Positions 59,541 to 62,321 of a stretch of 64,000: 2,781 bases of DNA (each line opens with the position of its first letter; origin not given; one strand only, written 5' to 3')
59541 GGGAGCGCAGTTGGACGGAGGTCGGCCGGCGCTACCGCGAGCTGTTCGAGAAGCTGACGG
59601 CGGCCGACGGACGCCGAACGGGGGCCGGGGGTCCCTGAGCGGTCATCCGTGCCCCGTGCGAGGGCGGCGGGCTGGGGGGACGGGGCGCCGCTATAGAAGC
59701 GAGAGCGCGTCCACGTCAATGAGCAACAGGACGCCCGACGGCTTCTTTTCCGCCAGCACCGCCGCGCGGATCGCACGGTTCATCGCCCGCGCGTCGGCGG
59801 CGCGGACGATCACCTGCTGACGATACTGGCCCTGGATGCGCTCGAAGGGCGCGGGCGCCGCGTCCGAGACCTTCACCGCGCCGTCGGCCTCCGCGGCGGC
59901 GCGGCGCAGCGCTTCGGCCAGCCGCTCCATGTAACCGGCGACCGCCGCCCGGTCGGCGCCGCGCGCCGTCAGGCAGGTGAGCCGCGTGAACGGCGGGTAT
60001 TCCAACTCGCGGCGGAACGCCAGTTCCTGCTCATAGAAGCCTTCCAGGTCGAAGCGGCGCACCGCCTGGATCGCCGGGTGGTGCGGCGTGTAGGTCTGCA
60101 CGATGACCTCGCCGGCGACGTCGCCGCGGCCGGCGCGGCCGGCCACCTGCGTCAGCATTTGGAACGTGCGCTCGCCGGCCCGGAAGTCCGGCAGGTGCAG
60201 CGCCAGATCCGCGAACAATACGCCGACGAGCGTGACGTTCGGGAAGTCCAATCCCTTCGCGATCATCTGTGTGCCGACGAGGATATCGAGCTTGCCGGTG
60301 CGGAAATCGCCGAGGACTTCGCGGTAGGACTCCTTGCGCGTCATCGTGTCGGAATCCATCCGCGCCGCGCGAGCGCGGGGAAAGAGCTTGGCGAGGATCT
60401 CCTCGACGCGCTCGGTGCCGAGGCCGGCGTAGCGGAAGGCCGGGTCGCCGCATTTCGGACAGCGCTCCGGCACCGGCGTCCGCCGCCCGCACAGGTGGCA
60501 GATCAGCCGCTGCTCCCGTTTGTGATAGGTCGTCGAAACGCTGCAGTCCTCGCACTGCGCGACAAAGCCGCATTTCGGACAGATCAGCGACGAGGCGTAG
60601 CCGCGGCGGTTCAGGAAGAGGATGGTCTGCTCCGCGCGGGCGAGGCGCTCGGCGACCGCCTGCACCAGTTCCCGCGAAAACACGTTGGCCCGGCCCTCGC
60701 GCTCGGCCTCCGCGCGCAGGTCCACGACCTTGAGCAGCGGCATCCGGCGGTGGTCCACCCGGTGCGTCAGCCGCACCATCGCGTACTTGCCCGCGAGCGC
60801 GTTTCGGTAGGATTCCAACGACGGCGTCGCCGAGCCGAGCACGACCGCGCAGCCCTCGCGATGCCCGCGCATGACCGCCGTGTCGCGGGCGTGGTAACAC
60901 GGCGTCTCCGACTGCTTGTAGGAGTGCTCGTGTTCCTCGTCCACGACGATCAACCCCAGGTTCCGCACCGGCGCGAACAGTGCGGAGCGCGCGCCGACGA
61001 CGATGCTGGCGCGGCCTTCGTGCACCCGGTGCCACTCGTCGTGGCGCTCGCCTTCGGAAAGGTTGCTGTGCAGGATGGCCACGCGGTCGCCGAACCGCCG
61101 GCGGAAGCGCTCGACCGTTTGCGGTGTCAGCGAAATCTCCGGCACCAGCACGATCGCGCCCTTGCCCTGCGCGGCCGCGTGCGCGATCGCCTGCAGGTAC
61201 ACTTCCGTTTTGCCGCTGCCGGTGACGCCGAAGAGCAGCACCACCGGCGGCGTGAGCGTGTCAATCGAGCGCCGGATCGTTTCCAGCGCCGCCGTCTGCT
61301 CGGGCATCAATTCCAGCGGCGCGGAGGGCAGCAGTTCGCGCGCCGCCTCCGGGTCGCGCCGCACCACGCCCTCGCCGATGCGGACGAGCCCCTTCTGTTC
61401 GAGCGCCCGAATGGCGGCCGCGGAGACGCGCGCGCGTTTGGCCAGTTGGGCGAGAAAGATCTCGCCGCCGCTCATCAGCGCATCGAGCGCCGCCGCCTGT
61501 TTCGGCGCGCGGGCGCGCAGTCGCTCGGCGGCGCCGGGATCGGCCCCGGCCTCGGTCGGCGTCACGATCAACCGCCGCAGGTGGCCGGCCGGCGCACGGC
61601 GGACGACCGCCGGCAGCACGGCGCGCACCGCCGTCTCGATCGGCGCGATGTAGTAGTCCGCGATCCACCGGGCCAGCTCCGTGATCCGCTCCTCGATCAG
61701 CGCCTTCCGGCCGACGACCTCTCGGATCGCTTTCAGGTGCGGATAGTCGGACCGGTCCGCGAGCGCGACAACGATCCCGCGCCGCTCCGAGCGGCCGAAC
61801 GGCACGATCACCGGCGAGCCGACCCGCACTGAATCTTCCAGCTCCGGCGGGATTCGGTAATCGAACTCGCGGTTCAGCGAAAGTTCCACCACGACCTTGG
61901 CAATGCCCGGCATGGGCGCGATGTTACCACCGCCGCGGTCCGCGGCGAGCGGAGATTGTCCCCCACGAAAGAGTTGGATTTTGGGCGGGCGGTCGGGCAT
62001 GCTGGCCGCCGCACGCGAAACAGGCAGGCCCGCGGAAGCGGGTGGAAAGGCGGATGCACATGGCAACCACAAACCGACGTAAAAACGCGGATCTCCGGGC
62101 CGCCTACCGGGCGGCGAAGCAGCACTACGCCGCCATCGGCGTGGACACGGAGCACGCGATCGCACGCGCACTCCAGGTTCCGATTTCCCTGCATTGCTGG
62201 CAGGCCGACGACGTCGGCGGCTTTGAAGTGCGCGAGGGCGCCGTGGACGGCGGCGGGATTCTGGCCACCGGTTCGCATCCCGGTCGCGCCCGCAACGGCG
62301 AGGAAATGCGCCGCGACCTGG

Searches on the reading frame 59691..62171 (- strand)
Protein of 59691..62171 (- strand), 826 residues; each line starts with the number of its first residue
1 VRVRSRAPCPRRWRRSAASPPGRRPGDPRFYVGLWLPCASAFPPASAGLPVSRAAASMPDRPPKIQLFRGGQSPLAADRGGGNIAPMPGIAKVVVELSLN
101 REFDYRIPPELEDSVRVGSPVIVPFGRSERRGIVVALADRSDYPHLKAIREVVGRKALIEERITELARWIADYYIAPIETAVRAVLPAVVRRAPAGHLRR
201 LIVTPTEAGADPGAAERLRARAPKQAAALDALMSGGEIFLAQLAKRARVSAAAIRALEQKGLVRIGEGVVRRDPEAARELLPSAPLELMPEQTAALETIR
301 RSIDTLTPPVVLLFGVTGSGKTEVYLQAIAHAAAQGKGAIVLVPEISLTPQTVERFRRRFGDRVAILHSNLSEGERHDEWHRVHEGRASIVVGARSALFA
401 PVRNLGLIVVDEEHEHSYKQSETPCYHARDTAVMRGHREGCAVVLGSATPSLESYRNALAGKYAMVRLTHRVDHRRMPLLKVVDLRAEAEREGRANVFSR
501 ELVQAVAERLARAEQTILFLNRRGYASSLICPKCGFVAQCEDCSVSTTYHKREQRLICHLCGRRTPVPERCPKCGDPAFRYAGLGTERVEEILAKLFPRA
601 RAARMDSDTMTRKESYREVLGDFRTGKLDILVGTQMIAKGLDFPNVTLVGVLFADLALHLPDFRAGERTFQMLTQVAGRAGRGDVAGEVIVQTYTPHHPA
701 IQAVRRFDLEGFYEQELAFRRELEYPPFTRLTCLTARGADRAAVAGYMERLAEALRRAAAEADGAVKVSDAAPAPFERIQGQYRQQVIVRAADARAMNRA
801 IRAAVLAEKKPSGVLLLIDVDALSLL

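Call 9: search_protein_families(library=pfam, proteins=[window:59691-62171:-])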
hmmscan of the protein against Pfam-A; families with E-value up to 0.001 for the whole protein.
window:59691-62171:- (826 aa): 6 families
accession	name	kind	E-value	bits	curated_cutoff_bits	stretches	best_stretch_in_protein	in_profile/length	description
PF17764.6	PriA_3primeBD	-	5.6e-25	87.5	22.7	1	92-187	1-96/96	3'DNA-binding domain (3'BD)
PF00270.35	DEAD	-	7e-20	71.9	26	1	293-455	5-164/167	DEAD/DEAH box helicase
PF18074.6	PriA_C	-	5.9e-16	59.5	26.9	1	727-821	1-94/95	Primosomal protein N C-terminal domain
PF04851.21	ResIII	-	1.1e-15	58.4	22.5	1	286-420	2-141/164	Type III restriction enzyme, res subunit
PF00271.37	Helicase_C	-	2.7e-13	50.6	23.5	1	587-682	26-108/110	Helicase conserved C-terminal domain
PF18319.7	Zn_ribbon_PriA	-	6e-09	36.1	26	1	540-566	1-27/27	PriA DNA helicase Cys-rich region (CRR) domain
